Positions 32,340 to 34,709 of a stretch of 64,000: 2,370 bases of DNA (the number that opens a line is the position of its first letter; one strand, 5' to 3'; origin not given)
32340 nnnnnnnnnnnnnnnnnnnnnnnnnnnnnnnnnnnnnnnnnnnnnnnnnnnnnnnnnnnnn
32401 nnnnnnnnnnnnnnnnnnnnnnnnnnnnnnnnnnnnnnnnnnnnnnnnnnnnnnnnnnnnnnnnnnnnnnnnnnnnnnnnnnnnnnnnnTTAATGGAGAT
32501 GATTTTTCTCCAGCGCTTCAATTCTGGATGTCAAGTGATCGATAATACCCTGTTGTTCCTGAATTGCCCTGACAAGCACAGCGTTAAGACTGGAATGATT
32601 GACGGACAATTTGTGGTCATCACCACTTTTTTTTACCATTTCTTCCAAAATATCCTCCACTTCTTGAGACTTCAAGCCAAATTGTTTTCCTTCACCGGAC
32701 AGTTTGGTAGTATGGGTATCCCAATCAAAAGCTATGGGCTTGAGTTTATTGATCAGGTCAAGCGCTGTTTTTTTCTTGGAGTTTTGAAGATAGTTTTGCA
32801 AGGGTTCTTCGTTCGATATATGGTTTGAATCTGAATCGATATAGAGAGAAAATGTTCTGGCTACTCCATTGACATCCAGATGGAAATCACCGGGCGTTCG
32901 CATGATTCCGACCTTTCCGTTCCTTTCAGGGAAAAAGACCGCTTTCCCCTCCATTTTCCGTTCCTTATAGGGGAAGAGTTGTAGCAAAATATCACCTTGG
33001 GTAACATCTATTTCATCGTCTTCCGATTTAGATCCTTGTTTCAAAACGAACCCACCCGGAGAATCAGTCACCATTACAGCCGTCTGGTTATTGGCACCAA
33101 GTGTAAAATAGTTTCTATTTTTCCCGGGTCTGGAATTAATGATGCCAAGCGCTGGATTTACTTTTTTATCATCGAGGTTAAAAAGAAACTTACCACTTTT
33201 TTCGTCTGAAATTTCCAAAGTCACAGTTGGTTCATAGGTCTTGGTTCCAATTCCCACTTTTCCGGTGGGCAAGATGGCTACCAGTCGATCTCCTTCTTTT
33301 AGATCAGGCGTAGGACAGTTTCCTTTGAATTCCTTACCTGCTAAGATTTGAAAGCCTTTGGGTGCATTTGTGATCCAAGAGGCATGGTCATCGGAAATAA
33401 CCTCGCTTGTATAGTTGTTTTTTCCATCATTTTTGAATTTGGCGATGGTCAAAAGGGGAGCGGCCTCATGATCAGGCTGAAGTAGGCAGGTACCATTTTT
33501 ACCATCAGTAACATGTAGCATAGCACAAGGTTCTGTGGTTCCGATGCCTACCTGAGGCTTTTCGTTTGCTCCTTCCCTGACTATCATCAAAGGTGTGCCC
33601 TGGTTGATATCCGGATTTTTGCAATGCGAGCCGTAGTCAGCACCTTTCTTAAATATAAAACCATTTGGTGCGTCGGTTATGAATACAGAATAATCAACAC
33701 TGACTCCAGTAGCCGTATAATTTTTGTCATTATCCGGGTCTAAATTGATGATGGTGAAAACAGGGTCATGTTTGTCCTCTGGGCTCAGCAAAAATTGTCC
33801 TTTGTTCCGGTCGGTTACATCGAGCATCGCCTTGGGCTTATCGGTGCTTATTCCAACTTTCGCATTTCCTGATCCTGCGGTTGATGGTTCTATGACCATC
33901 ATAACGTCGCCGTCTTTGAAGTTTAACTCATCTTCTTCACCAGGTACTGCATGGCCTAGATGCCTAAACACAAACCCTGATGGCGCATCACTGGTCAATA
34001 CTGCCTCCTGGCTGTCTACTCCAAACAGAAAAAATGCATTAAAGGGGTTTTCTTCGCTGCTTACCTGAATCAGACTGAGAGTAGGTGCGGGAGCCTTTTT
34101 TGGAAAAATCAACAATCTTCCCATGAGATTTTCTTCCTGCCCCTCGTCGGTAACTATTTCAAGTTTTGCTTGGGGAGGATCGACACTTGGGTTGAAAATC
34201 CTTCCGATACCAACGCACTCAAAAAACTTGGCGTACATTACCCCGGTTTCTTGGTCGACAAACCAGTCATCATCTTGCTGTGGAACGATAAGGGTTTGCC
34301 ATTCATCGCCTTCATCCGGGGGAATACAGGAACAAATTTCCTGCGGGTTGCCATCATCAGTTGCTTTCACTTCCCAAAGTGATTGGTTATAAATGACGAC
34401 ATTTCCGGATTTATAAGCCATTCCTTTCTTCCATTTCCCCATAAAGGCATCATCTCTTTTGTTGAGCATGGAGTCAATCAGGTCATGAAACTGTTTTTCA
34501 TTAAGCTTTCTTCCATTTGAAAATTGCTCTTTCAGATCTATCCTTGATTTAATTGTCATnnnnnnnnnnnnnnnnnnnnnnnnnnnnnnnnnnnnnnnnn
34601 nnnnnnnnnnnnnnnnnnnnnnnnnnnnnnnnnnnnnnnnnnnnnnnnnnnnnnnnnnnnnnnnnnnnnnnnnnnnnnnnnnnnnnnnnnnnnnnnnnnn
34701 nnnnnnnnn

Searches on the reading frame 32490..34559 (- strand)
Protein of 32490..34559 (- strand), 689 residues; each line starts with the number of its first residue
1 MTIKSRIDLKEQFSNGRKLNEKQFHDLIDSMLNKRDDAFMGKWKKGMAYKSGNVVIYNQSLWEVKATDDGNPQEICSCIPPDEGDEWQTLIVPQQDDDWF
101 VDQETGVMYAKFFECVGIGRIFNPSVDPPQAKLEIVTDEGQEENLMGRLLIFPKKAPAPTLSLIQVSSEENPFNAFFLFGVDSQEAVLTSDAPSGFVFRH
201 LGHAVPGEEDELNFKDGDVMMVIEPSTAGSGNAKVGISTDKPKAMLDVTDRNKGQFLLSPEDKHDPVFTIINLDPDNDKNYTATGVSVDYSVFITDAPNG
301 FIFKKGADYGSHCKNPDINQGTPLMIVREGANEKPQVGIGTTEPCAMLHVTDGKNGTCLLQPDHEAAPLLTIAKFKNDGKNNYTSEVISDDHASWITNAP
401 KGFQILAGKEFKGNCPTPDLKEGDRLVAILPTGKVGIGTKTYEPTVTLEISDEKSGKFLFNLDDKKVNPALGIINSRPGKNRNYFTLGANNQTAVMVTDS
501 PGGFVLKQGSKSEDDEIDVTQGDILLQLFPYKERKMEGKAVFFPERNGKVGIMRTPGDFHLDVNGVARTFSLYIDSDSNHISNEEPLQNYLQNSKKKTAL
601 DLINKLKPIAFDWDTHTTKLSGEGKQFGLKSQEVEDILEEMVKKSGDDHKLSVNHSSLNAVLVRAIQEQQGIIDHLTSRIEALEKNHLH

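Call 6: search_protein_families(library=pfam, proteins=[window:32490-34559:-], max_evalue=0.01)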
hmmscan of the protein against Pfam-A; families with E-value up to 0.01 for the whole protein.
window:32490-34559:- (689 aa): 3 families
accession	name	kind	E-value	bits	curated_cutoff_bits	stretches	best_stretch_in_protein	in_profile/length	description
PF13884.11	Peptidase_S74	-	1.1e-05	26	22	1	597-643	14-58/58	Chaperone of endosialidase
PF02839.19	CBM_5_12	-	0.0027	18.1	26.2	1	43-64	2-23/44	Carbohydrate-binding module family 5/12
PF00018.34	SH3_1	-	0.0028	17.7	22.9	0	207-226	9-28/48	SH3 domain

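Call 67: search_solved_structures(query=window:32490-34559:-, max_evalue=0.1)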
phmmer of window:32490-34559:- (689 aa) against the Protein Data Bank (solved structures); distinct sequences matched with E-value up to 0.1: 1.
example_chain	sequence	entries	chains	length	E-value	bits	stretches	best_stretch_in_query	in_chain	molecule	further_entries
7b5h_AE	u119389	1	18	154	1.5e-16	63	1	1-95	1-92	All3316 protein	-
